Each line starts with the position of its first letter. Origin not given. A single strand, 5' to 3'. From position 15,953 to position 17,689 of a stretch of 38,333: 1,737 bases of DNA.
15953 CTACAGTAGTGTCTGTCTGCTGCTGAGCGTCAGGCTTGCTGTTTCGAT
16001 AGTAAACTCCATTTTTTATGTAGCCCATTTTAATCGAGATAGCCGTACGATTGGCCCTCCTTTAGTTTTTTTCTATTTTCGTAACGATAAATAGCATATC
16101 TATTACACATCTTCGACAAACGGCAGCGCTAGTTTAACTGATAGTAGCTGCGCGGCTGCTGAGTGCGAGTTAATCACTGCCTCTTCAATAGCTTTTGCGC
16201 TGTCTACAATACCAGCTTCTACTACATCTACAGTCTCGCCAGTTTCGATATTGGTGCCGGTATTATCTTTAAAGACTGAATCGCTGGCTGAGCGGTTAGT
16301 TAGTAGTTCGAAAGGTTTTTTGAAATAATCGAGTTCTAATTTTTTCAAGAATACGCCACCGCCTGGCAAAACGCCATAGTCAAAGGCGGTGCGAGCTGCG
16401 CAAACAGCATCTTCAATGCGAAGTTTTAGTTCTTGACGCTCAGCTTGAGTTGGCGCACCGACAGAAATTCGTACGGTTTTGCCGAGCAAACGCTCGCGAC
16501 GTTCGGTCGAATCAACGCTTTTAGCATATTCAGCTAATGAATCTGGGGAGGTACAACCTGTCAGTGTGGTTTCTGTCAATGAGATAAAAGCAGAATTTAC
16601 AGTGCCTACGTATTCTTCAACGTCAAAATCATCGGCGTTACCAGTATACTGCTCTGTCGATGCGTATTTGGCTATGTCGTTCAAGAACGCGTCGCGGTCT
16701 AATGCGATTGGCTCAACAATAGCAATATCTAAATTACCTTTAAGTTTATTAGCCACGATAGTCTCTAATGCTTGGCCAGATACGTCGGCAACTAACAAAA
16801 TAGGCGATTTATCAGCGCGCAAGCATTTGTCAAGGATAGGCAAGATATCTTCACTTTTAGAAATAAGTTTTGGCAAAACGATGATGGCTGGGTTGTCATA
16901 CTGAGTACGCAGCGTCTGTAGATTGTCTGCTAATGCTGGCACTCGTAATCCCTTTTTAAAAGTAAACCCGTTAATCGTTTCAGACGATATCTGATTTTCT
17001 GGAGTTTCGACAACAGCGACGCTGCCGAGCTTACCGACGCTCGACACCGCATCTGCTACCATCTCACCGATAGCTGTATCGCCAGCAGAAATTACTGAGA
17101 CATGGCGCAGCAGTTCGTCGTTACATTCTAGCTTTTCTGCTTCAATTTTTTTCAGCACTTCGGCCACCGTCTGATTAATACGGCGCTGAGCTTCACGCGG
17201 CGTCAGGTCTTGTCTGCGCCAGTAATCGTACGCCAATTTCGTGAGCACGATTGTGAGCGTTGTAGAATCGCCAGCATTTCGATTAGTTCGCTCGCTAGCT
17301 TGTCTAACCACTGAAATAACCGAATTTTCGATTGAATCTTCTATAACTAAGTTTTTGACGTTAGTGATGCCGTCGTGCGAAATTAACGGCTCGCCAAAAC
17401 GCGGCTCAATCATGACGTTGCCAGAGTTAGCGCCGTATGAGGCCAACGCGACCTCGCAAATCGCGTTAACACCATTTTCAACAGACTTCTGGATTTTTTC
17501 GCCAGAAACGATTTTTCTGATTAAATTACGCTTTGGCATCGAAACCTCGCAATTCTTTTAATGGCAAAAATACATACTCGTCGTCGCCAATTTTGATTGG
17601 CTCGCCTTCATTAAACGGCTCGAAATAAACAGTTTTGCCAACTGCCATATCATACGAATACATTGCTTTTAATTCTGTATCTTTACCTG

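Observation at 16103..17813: Phage-encoded GroES-GroEL operon on the minus strand inside the early arm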

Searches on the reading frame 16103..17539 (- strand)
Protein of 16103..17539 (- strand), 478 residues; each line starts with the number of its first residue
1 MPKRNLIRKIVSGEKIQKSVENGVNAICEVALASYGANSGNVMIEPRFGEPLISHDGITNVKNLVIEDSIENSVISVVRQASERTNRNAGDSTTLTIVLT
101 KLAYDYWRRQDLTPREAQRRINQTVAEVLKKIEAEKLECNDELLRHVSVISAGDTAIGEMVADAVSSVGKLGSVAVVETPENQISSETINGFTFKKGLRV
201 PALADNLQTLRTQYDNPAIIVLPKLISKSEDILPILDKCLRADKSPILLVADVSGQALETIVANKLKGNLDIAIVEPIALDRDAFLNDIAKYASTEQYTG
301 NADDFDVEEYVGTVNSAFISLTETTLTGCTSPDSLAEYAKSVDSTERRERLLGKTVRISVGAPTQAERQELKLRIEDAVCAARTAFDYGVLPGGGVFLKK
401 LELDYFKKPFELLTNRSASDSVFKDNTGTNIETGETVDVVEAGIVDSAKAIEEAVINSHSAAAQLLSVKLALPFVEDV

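Call 3: search_protein_families(library=pfam, proteins=[window:16103-17539:-], max_evalue=1)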
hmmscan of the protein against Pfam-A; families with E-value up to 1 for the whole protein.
window:16103-17539:- (478 aa): 2 families
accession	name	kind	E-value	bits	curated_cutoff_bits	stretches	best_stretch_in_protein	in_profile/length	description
PF00118.29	Cpn60_TCP1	-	3.7e-32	112.1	34.3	2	31-399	5-380/490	TCP-1/cpn60 chaperonin family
PF03063.25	Prismane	-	0.048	12.7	27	1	77-166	97-183/513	Prismane/CO dehydrogenase family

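Call 4: search_protein_families(library=phrogs, proteins=[window:16103-17539:-], max_evalue=0.01)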
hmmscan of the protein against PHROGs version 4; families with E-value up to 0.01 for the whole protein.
window:16103-17539:- (478 aa): 1 family
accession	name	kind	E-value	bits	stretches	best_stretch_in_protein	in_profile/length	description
phrog_5725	-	other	1.2e-103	348.6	1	8-468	5-527/540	chaperonin groEL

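Call 5: search_protein_families(library=ncbifam, proteins=[window:16103-17539:-], max_evalue=1)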
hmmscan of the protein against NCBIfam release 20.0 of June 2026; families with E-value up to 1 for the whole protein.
window:16103-17539:- (478 aa): 15 families
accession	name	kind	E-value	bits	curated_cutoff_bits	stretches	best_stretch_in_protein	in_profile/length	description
TIGR02348.1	GroEL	equivalog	1.2e-62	212.1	582.1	2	10-400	4-419/526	chaperonin GroEL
NF009487.0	PRK12849.1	subfamily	5.2e-62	209.8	352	2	11-400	6-420/543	chaperonin GroEL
NF000592.1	PRK00013.1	subfamily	7.3e-62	209.5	397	2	8-400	2-419/524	chaperonin GroEL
NF009488.0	PRK12850.1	subfamily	2.1e-60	204.7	475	2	12-400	8-421/544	chaperonin GroEL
NF009489.0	PRK12851.1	subfamily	4.2e-58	197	464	2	15-399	11-420/541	chaperonin GroEL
NF010704.0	PRK14104.1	subfamily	1.2e-45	155.8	1041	3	21-293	17-296/546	chaperonin GroEL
NF038369.1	GroEL3_Chlamy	exception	2.1e-22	79.5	600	1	53-398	43-403/506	variant chaperonin GroEL3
NF038370.1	GroEL2_Chlamy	exception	5.9e-08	31.8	600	1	50-323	44-328/533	variant chaperonin GroEL2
TIGR02346.1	chap_CCT_theta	equivalog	5e-06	25.2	455.9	1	14-100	18-99/531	T-complex protein 1 subunit theta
TIGR02339.1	thermosome_arch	subfamily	1e-05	24.6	671.1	2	13-166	14-169/521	thermosome subunit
NF041083.2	thermosome_beta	equivalog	2.3e-05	23.6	400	2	19-100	21-98/520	thermosome subunit beta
NF041082.2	thermosome_alpha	equivalog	0.00027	19.9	450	2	13-100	15-98/519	thermosome subunit alpha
TIGR02341.1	chap_CCT_beta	equivalog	0.0038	15.9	522.15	1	411-466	451-505/519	T-complex protein 1 subunit beta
TIGR02342.1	chap_CCT_delta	equivalog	0.0044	15.6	695.35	1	15-105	9-95/517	T-complex protein 1 subunit delta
TIGR02344.1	chap_CCT_gamma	equivalog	0.014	13.9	553.45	1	11-134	12-134/526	T-complex protein 1 subunit gamma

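Call 7: search_dna_similar(query=window:16103-17539:-, collection=phages, mode=protein, max_rows=40)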
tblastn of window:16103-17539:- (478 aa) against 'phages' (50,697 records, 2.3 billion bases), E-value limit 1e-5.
Records with a match: 205; places in all: 205; records where one place covers at least 80% of the query: 191.
Best place of each record, by identity: 60-80% 1; <60% 204.
By first word of the organism name: Vibrio 81; Flavobacterium 73; Cellulophaga 9; Listeria 7; Bacteroides 6; Bacteriophage 6; uncultured 6; Caudoviricetes 3; Salmonella 3; Enterococcus 2; and 7 more.
By host as written in the record: - 79; Flavobacterium sp. BAL314 68; Listeria monocytogenes 6; Flavobacterium sp. LMO8 4; Cellulophaga sp. HaHa_2_95 4; Vibrio parahaemolyticus 3; Vibrio crassostreae 2; Homo sapiens 2; and 31 more.
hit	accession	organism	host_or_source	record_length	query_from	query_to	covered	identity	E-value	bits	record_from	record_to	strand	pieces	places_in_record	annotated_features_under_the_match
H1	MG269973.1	TM7 phage DolZOral124_53_65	candidate division TM7 ...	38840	1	478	100%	64.0%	0e+0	625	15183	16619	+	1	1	chaperonin Cpn60 / TCP-1 family protein | hypothetical protein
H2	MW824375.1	Vibrio phage 207E48.1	Vibrio crassostreae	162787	6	477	99%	28.1%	2e-39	158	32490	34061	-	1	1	groL: chaperonin GroEL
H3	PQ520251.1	Enterococcus phage IME_EF3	-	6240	6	467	97%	28.7%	7e-45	174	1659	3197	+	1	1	record has no annotation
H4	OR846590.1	Enterococcus phage Efs 1-1-1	Enterococcus faecalis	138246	6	467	97%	28.7%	8e-45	174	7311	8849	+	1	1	record has no annotation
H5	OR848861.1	Listeria phage LM 4-14-1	Listeria monocytogenes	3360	23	467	93%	29.1%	3e-45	174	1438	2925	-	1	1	record has no annotation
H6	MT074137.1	Bacteroides phage DAC16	Bacteroides thetaiotaomicron VPI-5485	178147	5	467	97%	27.3%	1e-43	170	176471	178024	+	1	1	hypothetical protein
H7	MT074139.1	Bacteroides phage DAC19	Bacteroides thetaiotaomicron VPI-5487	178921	5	467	97%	27.1%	1e-43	170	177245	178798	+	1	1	hypothetical protein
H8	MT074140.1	Bacteroides phage DAC20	Bacteroides thetaiotaomicron VPI-5488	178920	5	467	97%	27.1%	1e-43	170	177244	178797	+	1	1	hypothetical protein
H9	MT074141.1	Bacteroides phage DAC22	Bacteroides thetaiotaomicron VPI-5489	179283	5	467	97%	27.1%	1e-43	170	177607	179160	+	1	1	hypothetical protein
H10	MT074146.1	Bacteroides phage SJC03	Bacteroides thetaiotaomicron VPI-5494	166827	5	467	97%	27.1%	3e-43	169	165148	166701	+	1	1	hypothetical protein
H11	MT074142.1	Bacteroides phage DAC23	Bacteroides thetaiotaomicron VPI-5490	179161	5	467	97%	27.1%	4e-43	169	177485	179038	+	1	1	hypothetical protein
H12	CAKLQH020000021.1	Acinetobacter phage MD-2021a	not known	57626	23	467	93%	28.2%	1e-40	161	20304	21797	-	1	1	groL: chaperonin Cpn60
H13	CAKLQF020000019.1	Acinetobacter phage MD-2021a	not known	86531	23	467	93%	28.2%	1e-40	161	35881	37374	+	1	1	groL: chaperonin Cpn60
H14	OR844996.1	Staphylococcus phage SA 1306 Kay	Staphylococcus aureus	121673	6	467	97%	27.0%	1e-39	159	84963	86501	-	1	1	record has no annotation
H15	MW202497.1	Caudoviricetes sp.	Manatee Spring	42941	8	475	98%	26.6%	9e-28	123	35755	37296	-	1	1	groeL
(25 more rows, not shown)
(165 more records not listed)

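Call 8: get_annotated_region(hit=H1, flank=20000)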
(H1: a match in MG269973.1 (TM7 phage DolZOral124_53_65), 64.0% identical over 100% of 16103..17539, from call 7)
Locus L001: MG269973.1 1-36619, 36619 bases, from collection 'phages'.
description: TM7 phage DolZOral124_53_65, complete genome.
organism: TM7 phage DolZOral124_53_65 (NCBI taxid 2053587)
taxonomy: Viruses; Duplodnaviria; Heunggongvirae; Uroviricota; Caudoviricetes
host: candidate division TM7 DolZOral124_TM7_55_12; source: swab of the gingival sulcus of a bottlenose dolphin; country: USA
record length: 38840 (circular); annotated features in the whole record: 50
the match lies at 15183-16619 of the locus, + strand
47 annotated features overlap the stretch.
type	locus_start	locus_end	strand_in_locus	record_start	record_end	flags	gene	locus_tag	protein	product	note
CDS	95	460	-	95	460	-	-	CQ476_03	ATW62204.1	hypothetical protein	-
CDS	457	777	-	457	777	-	-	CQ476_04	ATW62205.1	hypothetical protein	-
CDS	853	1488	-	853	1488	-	-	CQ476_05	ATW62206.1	hypothetical protein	-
CDS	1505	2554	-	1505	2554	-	-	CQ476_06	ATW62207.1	hypothetical protein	-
CDS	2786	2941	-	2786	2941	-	-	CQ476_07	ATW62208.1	hypothetical protein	-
CDS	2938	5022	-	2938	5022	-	-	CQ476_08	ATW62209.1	hypothetical protein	-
CDS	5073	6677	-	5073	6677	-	-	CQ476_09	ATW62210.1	terminase large subunit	-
CDS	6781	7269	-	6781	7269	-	-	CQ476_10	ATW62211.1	hypothetical protein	-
CDS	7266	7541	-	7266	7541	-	-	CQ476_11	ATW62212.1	HNH endonuclease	-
CDS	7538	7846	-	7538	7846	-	-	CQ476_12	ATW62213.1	hypothetical protein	-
CDS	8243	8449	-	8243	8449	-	-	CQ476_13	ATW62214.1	KGG repeat containing stress-induced protein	-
CDS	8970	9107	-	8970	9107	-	-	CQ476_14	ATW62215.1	hypothetical protein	-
CDS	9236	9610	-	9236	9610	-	-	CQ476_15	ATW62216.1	HNH endonuclease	-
CDS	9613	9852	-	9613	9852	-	-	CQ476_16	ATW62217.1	hypothetical protein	-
CDS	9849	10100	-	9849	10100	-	-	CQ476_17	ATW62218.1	hypothetical protein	-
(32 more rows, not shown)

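Call 14: find_homologous_proteins(query=window:16103-17539:-, max_evalue=1e-10)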
Query window:16103-17539:- (478 aa): 255 proteins with E <= 1e-10 among 8000 candidates; the best 120 are listed.
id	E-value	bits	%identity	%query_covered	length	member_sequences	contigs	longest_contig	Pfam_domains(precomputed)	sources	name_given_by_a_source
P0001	0.0e+0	1010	98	100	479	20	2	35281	PF00118.30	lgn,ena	-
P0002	2.1e-278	941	90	100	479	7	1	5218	PF00118.30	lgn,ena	-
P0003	7.4e-275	930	89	100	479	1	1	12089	PF00118.30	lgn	-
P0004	6.3e-214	729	71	100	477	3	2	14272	PF00118.30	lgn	-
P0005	2.5e-213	727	70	100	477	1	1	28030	PF00118.30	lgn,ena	-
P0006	7.9e-212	722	69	100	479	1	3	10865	PF00118.30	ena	-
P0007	7.9e-212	722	69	100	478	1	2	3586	PF00118.30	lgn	-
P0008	9.1e-212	722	69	100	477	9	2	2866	PF00118.30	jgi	-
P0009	1.2e-211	721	69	100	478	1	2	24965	PF00118.30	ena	-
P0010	5.7e-211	719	69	100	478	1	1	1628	PF00118.30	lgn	-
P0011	6.4e-211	719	69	100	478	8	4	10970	PF00118.30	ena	-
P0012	9.5e-211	718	69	100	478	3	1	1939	PF00118.30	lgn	-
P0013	1.1e-210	718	68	100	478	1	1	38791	PF00118.30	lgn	-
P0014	2.4e-210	717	68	100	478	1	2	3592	PF00118.30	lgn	-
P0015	3.2e-210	717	69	100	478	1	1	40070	PF00118.30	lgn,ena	-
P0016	4.7e-210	716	70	100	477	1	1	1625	PF00118.30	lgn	-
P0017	3.0e-209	713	69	100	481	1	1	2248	PF00118.30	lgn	-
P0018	4.2e-209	713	69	100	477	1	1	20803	PF00118.30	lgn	-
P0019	4.8e-209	713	69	100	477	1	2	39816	PF00118.30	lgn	-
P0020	1.0e-208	712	69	100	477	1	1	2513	PF00118.30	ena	-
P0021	2.3e-207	707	67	100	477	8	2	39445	PF00118.30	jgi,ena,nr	jgi:60 kDa chaperonin 1|nr:MAG TPA: GroEL [Caudoviricetes sp.]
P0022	1.8e-204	698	66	100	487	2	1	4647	PF00118.30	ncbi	-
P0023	9.5e-203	692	66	100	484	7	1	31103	PF00118.30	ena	-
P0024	2.6e-201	687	65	100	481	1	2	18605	PF00118.30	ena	-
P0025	7.9e-201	686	67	100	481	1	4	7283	PF00118.30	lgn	-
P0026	1.5e-200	685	66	100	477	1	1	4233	PF00118.30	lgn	-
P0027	2.9e-200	684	66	100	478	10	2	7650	PF00118.30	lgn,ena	-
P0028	2.9e-200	684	65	100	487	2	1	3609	PF00118.30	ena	-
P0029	1.4e-199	682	66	100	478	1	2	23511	PF00118.30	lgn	-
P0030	2.2e-199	681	65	100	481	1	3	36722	PF00118.30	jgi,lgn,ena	jgi:chaperonin GroEL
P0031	2.4e-198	678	66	100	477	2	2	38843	PF00118.30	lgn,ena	-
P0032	1.8e-194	665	65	100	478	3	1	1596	PF00118.30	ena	-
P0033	1.5e-193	662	64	100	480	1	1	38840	PF00118.30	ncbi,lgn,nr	ncbi:chaperonin Cpn60 / TCP-1 family protein [TM7 phage DolZOral124_53_65]|nr:chaperonin Cpn60 / TCP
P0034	1.6e-187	642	63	100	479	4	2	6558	PF00118.30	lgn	-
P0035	4.1e-184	631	62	100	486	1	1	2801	PF00118.30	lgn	-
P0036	4.6e-184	630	63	100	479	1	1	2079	PF00118.30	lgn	-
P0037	6.1e-183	627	63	100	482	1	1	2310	PF00118.30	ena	-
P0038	8.1e-183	626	60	100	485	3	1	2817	PF00118.30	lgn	-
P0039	1.7e-182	625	63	100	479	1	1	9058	PF00118.30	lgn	-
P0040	6.0e-182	624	61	100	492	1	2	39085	PF00118.30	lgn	-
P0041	1.6e-179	616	60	100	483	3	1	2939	PF00118.30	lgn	-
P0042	2.0e-179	615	60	100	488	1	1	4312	PF00118.30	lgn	-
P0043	2.4e-179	615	60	100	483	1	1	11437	PF00118.30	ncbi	-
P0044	2.8e-178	611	60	100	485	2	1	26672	PF00118.30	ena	-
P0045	3.1e-178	611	59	100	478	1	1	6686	PF00118.30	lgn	-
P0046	3.2e-178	611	60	100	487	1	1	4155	PF00118.30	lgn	-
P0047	9.2e-176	603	59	100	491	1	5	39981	PF00118.30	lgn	-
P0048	1.0e-175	603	59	100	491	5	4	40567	PF00118.30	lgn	-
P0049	1.5e-175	602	58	100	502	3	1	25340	PF00118.30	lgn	-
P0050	1.5e-175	602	58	100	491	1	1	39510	PF00118.30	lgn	-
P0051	3.3e-174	598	58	100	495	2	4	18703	PF00118.30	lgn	-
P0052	5.1e-173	594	58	100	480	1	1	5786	PF00118.30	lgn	-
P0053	5.6e-173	594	58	100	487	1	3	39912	PF00118.30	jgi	jgi:chaperonin GroEL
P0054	7.2e-173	594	58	100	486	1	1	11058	PF00118.30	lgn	-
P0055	1.5e-172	593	58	100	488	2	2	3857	PF00118.30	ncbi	-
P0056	1.6e-172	592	58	100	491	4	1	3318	PF00118.30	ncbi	-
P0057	3.9e-172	591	58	100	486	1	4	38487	PF00118.30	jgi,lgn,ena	-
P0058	5.6e-172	591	58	100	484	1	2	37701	PF00118.30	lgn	-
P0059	6.8e-172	590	58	100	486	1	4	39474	PF00118.30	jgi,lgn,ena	-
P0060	2.6e-171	588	59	99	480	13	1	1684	PF00118.30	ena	-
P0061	3.0e-171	588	59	100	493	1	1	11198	PF00118.30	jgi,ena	-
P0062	4.1e-171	588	58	100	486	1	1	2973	PF00118.30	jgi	jgi:chaperonin GroEL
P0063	4.2e-171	588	58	100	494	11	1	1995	PF00118.30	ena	-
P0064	5.3e-171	587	58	100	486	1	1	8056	PF00118.30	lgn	-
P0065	9.9e-171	587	59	100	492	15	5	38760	PF00118.30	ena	-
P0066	1.4e-170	586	58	100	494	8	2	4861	PF00118.30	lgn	-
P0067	1.5e-169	583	59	100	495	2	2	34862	PF00118.30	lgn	-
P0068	1.3e-167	576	58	100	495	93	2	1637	PF00118.30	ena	-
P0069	2.6e-166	572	57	100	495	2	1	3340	PF00118.30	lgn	-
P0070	1.2e-165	570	57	100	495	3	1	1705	PF00118.30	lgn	-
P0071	1.0e-164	567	57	100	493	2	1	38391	PF00118.30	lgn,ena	-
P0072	1.4e-164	566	57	100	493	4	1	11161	PF00118.30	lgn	-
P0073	8.0e-164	564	56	100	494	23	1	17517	PF00118.30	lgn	-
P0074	2.2e-163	562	57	100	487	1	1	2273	PF00118.30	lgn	-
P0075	8.4e-163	560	55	100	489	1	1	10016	PF00118.30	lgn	-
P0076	9.4e-143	494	51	100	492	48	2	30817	PF00118.30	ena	-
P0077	3.2e-139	483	51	100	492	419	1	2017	PF00118.30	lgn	-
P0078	8.8e-136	471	57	80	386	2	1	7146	PF00118.30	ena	-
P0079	2.0e-132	460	51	100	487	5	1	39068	PF00118.30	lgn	-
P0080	2.6e-132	460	48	100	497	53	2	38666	PF00118.30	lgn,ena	-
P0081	2.5e-130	453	58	76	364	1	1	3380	PF00118.30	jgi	-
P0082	1.4e-123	431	44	100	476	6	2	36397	PF00118.30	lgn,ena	-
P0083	1.2e-117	412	56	78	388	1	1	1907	PF00118.30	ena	-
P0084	5.4e-114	400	43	100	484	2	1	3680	PF00118.30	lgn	-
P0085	6.2e-114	399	46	100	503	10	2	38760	PF00118.30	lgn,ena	-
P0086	1.6e-111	391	44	100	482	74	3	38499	PF00118.30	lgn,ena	-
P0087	8.7e-111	389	44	100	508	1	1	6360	PF00118.30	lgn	-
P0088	4.7e-110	387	42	99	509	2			PF00118.30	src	-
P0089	4.9e-108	380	44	100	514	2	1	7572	PF00118.30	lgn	-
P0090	5.2e-106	373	43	100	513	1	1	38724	PF00118.30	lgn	-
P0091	2.7e-103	364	54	67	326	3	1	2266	PF00118.30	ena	-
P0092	1.6e-101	359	39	100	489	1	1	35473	PF00118.30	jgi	jgi:chaperonin GroEL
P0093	1.7e-77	279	51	57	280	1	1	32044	PF00118.30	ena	-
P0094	4.8e-67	245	33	99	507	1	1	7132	PF00118.30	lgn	-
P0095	5.3e-67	245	33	99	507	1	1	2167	PF00118.30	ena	-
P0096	5.6e-67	245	34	99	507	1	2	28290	PF00118.30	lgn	-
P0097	7.6e-67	244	34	92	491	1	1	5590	PF00118.30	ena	-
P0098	1.1e-63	234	32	98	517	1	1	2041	PF00118.30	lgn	-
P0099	2.8e-50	190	29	96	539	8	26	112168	PF00118.30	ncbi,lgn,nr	ncbi:MAG: chaperonin GroEL [Candidatus Brocadiaceae bacterium]|nr:chaperonin GroEL [Candidatus Broca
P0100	1.5e-49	187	30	98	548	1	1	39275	PF00118.30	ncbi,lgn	ncbi:MAG: chaperonin GroEL [Candidatus Paceibacterota bacterium]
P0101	1.8e-47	180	29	98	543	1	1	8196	PF00118.30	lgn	-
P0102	2.5e-46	177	29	97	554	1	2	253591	PF00118.30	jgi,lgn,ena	-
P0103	2.7e-46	177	30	98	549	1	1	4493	PF00118.30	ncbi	-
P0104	3.0e-46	176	30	89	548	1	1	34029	PF00118.30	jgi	jgi:chaperonin GroEL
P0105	3.9e-46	176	28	98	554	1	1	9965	PF00118.30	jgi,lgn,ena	-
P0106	7.0e-46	175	29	97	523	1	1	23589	PF00118.30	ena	-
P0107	9.2e-46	175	29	99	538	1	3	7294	PF00118.30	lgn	-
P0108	1.4e-45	174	30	98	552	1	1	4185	PF00118.30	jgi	jgi:chaperonin GroEL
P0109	1.7e-45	174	29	94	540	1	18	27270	PF00118.30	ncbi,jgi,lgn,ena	jgi:chaperonin GroEL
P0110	2.1e-45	174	29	97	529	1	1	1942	PF00118.30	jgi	jgi:chaperonin GroEL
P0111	2.2e-45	174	29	96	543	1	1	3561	PF00118.30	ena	-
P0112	2.4e-45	173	29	94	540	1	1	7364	PF00118.30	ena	-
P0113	2.8e-45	173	31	95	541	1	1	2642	PF00118.30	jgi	jgi:chaperonin GroEL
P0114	6.8e-45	172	29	96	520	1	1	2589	PF00118.30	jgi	jgi:chaperonin GroEL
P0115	7.9e-45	172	29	98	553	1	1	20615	PF00118.30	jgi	jgi:chaperonin GroEL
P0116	1.3e-44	171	29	97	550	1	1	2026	PF00118.30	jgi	jgi:chaperonin GroEL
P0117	1.4e-44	171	28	97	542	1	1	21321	PF00118.30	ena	-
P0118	1.5e-44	171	29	96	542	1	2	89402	PF00118.30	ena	-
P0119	1.6e-44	171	28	96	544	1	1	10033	PF00118.30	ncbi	-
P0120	1.6e-44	171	30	97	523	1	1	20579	PF00118.30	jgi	jgi:chaperonin GroEL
